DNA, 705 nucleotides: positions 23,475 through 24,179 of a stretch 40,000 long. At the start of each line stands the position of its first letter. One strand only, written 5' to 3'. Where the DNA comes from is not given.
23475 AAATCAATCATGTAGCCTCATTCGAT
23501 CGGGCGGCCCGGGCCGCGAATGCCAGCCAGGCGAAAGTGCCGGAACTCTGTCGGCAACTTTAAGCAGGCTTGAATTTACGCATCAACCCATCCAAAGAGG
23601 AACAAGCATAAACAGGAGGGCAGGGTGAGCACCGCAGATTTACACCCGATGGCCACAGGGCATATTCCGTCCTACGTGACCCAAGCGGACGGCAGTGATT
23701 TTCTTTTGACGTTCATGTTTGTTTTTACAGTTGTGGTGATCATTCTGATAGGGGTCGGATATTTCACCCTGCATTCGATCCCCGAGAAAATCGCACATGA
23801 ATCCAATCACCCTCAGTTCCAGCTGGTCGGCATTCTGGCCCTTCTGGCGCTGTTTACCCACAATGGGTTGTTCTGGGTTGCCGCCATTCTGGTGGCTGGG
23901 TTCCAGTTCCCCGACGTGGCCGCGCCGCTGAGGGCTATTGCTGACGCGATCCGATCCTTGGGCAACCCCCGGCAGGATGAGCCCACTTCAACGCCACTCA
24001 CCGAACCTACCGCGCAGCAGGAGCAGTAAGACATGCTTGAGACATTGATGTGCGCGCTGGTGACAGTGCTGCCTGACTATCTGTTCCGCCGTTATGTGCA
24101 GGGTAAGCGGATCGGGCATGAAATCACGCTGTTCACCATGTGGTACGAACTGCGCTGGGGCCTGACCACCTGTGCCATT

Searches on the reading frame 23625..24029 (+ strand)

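Call 71: search_protein_families(library=pfam, proteins=[window:23625-24029:+], max_evalue=0.001)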
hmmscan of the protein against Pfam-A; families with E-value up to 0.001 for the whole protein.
window:23625-24029:+ (134 aa): 1 family
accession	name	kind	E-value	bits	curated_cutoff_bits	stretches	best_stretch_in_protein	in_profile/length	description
PF11742.13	DUF3302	-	1.5e-05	25.5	32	1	32-88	6-62/77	Protein of unknown function (DUF3302)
